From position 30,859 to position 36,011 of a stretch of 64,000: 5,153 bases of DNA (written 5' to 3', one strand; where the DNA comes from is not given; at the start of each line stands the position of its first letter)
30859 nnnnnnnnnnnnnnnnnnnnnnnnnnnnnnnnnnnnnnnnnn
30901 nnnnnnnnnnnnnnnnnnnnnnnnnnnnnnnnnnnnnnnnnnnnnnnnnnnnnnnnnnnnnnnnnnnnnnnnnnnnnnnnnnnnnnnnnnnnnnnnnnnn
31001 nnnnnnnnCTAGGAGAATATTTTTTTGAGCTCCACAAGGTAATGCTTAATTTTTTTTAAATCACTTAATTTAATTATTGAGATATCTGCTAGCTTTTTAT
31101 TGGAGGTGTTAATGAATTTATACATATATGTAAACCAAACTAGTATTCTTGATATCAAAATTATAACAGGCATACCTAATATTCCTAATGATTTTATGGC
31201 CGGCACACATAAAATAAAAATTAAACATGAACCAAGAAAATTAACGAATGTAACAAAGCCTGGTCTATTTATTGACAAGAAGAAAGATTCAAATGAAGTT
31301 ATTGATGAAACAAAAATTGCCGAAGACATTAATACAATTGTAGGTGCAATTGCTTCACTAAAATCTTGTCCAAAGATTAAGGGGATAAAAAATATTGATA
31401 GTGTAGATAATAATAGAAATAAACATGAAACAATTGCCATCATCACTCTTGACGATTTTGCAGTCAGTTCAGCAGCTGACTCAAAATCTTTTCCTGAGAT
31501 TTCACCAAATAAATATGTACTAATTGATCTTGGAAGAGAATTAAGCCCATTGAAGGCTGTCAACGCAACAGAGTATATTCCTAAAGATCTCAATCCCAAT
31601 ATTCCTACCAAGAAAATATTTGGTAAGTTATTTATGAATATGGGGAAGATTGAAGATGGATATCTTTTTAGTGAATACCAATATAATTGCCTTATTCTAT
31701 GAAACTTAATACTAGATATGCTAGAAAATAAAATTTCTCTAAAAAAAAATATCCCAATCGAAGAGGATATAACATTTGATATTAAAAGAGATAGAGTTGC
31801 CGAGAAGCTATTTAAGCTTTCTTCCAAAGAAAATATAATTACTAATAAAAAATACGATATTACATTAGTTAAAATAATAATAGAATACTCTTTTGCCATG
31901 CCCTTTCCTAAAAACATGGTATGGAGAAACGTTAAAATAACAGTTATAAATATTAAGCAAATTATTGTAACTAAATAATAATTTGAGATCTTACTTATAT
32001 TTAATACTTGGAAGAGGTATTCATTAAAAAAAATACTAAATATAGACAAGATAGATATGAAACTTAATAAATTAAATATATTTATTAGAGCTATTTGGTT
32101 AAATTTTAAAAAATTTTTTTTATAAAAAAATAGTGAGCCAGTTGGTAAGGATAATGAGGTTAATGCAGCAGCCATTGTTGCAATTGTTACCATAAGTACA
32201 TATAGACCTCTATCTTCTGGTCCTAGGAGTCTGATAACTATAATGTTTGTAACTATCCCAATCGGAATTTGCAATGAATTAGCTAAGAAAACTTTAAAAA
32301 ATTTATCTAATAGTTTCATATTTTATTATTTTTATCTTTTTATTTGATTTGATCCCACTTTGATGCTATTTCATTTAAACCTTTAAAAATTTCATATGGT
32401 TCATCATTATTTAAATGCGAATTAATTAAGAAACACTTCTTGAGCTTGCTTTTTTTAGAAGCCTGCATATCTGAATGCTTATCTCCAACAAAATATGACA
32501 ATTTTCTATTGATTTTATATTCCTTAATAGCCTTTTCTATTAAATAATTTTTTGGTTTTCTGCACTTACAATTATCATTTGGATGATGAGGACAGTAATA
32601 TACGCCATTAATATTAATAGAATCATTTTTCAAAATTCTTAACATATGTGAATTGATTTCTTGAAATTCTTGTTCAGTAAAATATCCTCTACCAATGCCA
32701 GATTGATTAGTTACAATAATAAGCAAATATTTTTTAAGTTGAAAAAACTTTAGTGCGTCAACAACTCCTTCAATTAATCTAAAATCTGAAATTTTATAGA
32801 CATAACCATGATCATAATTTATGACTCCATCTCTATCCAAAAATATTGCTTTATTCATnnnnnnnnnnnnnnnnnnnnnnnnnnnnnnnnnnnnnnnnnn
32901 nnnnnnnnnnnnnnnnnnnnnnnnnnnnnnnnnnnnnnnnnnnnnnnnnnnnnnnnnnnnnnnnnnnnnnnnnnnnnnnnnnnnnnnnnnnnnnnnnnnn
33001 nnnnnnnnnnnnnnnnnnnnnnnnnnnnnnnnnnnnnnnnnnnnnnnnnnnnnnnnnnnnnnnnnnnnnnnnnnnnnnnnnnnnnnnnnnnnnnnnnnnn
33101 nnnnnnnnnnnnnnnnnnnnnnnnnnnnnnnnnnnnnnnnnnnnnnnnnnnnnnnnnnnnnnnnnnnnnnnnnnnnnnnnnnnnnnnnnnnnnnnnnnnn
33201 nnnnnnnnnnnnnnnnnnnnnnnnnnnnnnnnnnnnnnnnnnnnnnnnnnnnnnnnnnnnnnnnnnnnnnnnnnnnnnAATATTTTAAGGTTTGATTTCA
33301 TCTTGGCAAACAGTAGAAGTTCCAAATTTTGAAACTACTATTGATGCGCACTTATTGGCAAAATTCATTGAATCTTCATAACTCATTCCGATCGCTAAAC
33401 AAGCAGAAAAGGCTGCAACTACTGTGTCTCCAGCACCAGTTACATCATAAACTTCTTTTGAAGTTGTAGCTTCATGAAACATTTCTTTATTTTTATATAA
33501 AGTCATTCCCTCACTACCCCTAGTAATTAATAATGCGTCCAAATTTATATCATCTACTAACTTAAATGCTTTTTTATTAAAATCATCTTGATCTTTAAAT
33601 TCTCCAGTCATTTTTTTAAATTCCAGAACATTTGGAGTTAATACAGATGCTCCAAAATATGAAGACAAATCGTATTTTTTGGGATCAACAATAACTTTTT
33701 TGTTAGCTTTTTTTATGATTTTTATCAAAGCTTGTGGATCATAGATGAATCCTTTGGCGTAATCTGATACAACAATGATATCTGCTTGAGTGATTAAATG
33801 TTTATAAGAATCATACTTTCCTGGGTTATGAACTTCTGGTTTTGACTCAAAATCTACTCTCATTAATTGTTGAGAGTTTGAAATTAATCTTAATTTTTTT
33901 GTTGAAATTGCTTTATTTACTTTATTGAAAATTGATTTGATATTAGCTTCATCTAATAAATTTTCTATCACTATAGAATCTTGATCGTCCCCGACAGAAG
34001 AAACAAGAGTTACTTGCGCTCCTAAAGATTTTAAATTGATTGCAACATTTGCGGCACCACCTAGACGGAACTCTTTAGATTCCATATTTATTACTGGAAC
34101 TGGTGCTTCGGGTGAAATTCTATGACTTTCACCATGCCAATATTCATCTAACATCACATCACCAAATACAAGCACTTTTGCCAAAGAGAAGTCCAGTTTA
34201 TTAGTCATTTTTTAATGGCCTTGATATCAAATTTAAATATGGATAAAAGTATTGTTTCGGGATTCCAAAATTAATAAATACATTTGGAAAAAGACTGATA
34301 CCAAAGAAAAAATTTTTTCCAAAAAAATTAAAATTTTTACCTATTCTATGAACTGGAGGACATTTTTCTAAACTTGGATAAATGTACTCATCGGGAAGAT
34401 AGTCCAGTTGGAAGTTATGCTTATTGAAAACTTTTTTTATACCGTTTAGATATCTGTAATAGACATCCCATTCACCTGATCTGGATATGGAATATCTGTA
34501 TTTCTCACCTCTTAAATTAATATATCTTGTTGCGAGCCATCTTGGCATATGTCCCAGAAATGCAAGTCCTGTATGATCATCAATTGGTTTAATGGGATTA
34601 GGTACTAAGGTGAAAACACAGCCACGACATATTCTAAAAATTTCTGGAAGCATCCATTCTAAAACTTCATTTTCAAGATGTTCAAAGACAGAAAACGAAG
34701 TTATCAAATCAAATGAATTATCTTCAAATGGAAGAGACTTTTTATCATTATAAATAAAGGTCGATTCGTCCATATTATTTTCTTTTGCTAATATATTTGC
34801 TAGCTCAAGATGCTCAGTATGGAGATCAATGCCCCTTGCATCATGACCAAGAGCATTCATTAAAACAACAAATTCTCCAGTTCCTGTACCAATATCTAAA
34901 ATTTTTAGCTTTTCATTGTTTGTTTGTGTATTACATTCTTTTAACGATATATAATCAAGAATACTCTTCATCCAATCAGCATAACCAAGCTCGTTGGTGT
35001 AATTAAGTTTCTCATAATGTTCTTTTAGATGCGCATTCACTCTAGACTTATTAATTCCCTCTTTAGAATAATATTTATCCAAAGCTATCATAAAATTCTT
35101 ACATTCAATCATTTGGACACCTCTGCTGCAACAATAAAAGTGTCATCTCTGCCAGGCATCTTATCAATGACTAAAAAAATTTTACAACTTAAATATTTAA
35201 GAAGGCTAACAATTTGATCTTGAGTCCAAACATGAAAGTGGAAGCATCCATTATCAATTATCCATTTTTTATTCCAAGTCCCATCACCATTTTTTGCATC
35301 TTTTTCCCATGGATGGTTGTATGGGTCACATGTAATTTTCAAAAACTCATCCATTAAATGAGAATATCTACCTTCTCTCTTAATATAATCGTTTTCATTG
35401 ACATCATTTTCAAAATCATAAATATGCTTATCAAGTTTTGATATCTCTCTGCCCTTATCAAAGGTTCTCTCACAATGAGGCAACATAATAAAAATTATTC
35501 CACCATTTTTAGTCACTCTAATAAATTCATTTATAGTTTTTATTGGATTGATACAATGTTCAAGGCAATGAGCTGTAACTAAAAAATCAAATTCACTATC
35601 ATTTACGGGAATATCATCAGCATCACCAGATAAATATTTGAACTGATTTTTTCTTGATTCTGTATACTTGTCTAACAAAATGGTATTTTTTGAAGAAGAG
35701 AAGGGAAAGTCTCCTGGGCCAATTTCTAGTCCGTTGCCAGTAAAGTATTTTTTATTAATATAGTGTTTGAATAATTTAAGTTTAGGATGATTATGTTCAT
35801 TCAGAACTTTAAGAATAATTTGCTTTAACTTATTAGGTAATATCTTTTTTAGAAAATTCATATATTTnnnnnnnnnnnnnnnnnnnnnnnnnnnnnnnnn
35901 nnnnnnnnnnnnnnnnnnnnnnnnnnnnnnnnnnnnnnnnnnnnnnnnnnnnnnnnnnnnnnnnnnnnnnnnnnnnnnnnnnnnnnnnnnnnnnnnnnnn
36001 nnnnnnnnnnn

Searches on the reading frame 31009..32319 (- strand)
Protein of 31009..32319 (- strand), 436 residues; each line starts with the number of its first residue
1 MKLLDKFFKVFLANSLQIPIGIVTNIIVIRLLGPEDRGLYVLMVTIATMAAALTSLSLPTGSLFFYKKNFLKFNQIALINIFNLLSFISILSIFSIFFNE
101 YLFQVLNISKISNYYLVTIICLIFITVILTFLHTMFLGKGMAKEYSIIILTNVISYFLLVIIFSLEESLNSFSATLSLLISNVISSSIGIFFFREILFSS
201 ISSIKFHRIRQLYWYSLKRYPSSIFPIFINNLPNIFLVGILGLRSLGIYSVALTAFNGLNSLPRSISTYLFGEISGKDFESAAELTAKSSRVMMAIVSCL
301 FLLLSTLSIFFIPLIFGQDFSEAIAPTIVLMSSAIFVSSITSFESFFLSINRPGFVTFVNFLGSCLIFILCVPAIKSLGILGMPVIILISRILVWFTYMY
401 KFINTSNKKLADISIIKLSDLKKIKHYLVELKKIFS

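Call 22: search_protein_families(library=pfam, proteins=[window:31009-32319:-], max_evalue=0.0001)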
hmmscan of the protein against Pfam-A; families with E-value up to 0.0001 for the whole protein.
window:31009-32319:- (436 aa): 2 families
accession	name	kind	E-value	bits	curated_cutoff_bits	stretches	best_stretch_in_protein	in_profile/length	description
PF01943.22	Polysacc_synt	-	4.2e-08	33.4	28.2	1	4-254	2-249/274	Polysaccharide biosynthesis protein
PF13440.11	Polysacc_synt_3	-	9.1e-07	28.8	23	1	27-324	1-292/293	Polysaccharide biosynthesis protein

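Call 81: search_protein_families(library=ncbifam, proteins=[window:31009-32319:-], max_evalue=0.001)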
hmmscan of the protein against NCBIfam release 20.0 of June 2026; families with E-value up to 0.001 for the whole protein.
window:31009-32319:- (436 aa): 0 families

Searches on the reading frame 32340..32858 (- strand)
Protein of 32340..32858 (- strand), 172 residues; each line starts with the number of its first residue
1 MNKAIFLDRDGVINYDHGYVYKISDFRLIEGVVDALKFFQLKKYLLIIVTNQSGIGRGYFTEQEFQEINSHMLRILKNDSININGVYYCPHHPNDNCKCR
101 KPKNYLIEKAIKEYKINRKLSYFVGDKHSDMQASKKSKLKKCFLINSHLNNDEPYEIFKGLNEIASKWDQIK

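Call 23: search_protein_families(library=pfam, proteins=[window:32340-32858:-], max_evalue=0.0001)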
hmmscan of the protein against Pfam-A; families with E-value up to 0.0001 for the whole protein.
window:32340-32858:- (172 aa): 4 families
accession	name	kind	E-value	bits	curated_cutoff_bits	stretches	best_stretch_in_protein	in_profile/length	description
PF08645.17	PNK3P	-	3.5e-10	40.3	22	1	23-158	24-161/161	Polynucleotide kinase 3 phosphatase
PF13419.12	HAD_2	-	5.3e-09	36.9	23.8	1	95-140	129-174/178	Haloacid dehalogenase-like hydrolase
PF00702.32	Hydrolase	-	9.8e-06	26.5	26.4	1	16-136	86-189/191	haloacid dehalogenase-like hydrolase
PF13242.12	Hydrolase_like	-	5.3e-05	23.5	22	1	99-140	2-44/75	HAD-hyrolase-like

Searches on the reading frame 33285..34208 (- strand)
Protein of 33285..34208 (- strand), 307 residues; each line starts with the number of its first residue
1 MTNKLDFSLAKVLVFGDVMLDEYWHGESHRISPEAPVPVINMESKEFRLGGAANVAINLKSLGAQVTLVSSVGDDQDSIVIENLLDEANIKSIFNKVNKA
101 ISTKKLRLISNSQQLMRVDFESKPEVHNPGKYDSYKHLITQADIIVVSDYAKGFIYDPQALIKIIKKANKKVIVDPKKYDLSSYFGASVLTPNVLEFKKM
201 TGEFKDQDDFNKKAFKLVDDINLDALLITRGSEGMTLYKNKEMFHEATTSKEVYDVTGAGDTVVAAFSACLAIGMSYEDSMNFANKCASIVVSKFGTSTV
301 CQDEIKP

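Call 23: search_protein_families(library=pfam, proteins=[window:33285-34208:-], max_evalue=0.0001)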
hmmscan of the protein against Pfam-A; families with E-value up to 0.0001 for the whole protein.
window:33285-34208:- (307 aa): 3 families
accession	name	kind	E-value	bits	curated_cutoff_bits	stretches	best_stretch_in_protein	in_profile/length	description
PF00294.29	PfkB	-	2.4e-46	158.9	25.8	1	10-299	2-297/302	pfkB family carbohydrate kinase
PF08543.17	Phos_pyr_kin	-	4.9e-09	36.4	27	1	187-286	120-226/246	Phosphomethylpyrimidine kinase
PF01256.23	Carb_kinase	-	9.1e-06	25.7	27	1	154-292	95-216/242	NAD(P)H-hydrate dehydratase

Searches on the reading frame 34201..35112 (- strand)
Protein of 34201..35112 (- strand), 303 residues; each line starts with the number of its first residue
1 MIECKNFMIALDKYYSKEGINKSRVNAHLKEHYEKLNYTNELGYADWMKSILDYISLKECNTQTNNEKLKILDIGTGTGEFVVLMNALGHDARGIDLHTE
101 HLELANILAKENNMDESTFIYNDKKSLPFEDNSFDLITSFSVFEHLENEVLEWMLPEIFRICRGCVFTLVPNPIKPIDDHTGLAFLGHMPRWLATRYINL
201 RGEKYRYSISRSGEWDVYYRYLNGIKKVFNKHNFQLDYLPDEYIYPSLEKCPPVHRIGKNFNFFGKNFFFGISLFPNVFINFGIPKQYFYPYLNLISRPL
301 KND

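Call 23: search_protein_families(library=pfam, proteins=[window:34201-35112:-], max_evalue=0.0001)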
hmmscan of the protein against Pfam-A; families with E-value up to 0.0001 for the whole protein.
window:34201-35112:- (303 aa): 6 families
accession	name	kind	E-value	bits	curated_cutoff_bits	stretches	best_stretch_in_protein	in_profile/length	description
PF13649.12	Methyltransf_25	-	1.9e-16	61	27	1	71-163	1-94/97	Methyltransferase domain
PF08241.18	Methyltransf_11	-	2.9e-15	57.1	21.2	1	72-163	1-88/95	Methyltransferase domain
PF13847.12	Methyltransf_31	-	2.2e-14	53.8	27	1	66-148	2-89/145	Methyltransferase domain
PF13489.12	Methyltransf_23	-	1.8e-10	41.2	27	1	63-150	18-97/164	Methyltransferase domain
PF08242.18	Methyltransf_12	-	7.6e-08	33.4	30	1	72-159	1-89/98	Methyltransferase domain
PF01209.24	Ubie_methyltran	-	1.2e-06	28.5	20.1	1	29-141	16-125/233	ubiE/COQ5 methyltransferase family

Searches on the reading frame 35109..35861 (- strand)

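Call 23: search_protein_families(library=pfam, proteins=[window:35109-35861:-], max_evalue=0.0001)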
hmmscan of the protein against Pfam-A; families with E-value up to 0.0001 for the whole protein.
window:35109-35861:- (250 aa): 4 families
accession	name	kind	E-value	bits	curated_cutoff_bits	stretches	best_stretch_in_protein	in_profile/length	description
PF08241.18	Methyltransf_11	-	5.3e-11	43.5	21.2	1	70-125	40-95/95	Methyltransferase domain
PF13489.12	Methyltransf_23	-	3.5e-06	27.3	27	1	43-128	25-119/164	Methyltransferase domain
PF13847.12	Methyltransf_31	-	8.9e-06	25.9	27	1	74-145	53-127/145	Methyltransferase domain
PF13649.12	Methyltransf_25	-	1.1e-05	26.5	27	1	69-121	43-97/97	Methyltransferase domain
